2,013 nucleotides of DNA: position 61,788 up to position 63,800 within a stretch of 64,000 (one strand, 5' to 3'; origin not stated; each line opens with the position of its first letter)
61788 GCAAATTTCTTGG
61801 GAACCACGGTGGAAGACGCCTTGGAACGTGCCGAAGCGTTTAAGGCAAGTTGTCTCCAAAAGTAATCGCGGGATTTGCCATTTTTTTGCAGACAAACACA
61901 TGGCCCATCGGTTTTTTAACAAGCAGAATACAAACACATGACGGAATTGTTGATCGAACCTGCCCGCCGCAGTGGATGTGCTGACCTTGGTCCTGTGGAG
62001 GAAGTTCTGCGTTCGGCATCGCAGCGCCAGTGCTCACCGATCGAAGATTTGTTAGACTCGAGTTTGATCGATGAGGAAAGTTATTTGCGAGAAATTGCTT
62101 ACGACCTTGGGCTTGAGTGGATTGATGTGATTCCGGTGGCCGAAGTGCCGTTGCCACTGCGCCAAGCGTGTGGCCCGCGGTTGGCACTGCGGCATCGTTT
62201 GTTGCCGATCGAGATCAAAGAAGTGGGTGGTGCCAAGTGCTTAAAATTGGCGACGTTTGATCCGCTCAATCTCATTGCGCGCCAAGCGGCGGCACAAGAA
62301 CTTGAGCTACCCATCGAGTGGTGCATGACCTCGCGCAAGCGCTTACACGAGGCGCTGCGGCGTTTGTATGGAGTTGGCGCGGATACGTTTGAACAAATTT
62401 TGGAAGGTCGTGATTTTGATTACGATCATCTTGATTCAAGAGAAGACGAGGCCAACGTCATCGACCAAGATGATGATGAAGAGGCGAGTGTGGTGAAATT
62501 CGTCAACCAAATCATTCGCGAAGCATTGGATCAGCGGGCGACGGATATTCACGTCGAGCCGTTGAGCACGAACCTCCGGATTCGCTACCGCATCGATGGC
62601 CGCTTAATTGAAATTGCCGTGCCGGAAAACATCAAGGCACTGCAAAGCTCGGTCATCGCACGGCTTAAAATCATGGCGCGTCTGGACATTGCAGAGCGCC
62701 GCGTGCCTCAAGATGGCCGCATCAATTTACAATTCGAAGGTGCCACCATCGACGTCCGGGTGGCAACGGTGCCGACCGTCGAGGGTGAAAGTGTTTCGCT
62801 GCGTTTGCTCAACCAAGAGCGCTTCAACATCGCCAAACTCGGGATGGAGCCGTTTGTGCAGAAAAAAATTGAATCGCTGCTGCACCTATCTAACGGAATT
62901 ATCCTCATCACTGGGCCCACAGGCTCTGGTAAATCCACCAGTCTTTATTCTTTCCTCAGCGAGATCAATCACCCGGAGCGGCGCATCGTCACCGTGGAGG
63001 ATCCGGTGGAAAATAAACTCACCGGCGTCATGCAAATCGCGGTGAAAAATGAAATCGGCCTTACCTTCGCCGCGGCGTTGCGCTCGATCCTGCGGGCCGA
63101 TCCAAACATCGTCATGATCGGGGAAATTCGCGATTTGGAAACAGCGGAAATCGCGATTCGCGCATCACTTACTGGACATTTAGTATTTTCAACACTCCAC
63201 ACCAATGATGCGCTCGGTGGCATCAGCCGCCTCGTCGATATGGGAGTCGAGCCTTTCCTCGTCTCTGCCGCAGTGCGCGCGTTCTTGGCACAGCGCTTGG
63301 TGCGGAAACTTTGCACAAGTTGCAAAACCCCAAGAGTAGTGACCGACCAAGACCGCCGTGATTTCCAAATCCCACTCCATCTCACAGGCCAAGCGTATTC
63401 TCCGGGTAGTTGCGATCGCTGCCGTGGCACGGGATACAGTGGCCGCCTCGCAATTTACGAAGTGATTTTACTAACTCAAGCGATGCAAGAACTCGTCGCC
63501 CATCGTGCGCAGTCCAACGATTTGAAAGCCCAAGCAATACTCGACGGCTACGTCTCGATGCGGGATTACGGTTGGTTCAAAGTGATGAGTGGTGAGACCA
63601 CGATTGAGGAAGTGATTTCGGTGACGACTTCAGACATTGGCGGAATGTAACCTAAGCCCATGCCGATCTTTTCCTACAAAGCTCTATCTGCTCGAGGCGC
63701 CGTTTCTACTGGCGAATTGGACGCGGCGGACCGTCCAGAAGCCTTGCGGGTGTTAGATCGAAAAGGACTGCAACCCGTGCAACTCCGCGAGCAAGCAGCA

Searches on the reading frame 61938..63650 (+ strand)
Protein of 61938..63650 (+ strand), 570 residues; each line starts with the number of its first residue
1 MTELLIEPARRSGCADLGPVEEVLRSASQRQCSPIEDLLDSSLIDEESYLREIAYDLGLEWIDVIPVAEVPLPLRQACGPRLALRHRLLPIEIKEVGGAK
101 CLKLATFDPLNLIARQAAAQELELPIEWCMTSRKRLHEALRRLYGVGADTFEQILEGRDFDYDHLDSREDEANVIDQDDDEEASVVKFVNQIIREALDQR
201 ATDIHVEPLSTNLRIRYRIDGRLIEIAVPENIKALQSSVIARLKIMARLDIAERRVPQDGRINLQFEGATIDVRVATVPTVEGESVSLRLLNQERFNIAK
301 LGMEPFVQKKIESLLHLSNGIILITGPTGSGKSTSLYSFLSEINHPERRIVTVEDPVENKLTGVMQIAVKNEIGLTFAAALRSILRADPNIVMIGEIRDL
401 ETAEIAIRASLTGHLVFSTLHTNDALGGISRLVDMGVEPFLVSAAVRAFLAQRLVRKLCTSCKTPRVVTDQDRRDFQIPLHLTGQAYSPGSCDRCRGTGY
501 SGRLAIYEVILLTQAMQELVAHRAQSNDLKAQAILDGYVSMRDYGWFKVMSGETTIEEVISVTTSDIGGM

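Call 39: search_protein_families(library=ncbifam, proteins=[window:61938-63650:+], max_evalue=0.00001)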
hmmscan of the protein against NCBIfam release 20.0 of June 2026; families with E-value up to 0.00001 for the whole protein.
window:61938-63650:+ (570 aa): 17 families
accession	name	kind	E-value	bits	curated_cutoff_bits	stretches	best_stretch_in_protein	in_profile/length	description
TIGR02533.1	type_II_gspE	equivalog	2.5e-162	540.9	630.25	1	99-563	21-486/486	type II secretion system ATPase GspE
TIGR02538.1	type_IV_pilB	equivalog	7.4e-153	510.1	675.65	1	21-564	18-563/564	type IV-A pilus assembly ATPase PilB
NF007755.0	PRK10436.1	equivalog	7.6e-123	410.6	617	1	169-564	69-460/465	type II secretion system protein GspE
NF053534.1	T4PilAsmATPsTfpB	equivalog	3.1e-121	405.6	850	1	56-563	75-582/584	type IV pilus assembly ATPase TfpB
NF041000.1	ATPase_ComGA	equivalog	1.3e-75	253.8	300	1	191-456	2-266/267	competence type IV pilus ATPase ComGA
TIGR01420.1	pilT_fam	subfamily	1.6e-51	175.6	319.1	1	190-455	3-268/343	PilT/PilU family type 4a pilus ATPase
TIGR02525.1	plasmid_TraJ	equivalog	2.1e-29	102.6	368.3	1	284-435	118-272/372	plasmid transfer ATPase TraJ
TIGR02524.1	dot_icm_DotB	equivalog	9e-21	74.5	463.3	1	287-434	106-258/358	Dot/Icm type IV secretion system ATPase DotB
TIGR03819.1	heli_sec_ATPase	hypoth_equivalog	3.1e-15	56.2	373.15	1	247-452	109-317/340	TadA family conjugal transfer-associated ATPase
NF058587.1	archaellum_moto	equivalog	3.3e-14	52.5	550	1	280-433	233-394/527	archaellum flagellar ATPase motor FlaI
TIGR02782.1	TrbB_P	equivalog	4.3e-14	52.5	304.55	1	317-434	134-254/303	P-type conjugative transfer ATPase TrbB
TIGR02788.1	VirB11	equivalog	5.6e-12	45.3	249.95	1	321-436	146-266/308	P-type DNA transfer ATPase VirB11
NF010469.0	PRK13894.1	subfamily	2.8e-11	43.3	508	1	321-433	151-265/320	conjugal transfer ATPase TrbB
NF010407.0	PRK13833.1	subfamily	8.3e-11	41.9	499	1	322-437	147-264/323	conjugal transfer protein TrbB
NF010425.0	PRK13851.1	equivalog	2e-07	30.3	461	1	318-433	161-281/344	type IV secretion system protein VirB11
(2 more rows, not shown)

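Call 41: find_encoding_contigs(protein=window:61938-63650:+, flank=1000, max_places=5)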
Protein window:61938-63650:+ (570 aa): 3 contigs read that carry it; 2 places shown.
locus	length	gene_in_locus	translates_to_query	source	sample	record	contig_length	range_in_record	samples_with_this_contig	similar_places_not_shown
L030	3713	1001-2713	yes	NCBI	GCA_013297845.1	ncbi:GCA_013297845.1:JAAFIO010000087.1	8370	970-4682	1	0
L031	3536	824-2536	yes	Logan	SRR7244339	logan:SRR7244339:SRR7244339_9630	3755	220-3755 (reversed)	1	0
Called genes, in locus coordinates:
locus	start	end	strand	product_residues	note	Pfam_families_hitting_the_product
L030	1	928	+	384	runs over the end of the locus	PF22660:RS_preATP-grasp-like, PF21244:PurT_C (faint), PF02222:ATP-grasp, PF07478:Dala_Dala_lig_C (weak), PF17769:PurK_C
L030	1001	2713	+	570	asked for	PF05157:MshEN (weak), PF00437:T2SSE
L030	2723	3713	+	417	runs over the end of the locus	PF28597:T2SSF_N, PF00482:T2SSF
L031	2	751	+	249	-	?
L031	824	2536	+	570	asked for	PF05157:MshEN (weak), PF00437:T2SSE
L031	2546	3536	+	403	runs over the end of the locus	?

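Call 74: list_cluster_members(proteins=[window:61938-63650:+, window:48842-49915:+, window:20864-21457:-, window:15649-16740:-])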
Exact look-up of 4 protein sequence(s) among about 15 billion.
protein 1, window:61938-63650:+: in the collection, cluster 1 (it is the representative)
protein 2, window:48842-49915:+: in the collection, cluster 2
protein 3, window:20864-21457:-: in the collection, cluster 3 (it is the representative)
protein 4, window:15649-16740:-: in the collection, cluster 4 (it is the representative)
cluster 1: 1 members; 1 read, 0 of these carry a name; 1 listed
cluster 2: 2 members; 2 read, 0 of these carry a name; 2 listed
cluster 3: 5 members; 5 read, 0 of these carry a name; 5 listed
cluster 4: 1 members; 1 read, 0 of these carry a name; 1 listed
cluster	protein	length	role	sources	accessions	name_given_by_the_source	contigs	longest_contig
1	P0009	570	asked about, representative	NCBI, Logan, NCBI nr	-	-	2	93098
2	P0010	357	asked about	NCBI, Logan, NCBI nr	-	-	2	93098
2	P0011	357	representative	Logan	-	-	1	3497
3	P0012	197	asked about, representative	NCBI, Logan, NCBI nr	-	-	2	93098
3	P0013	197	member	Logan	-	-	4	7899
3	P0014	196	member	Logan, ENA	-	-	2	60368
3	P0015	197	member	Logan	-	-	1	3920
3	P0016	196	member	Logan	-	-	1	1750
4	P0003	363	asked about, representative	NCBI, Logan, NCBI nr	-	-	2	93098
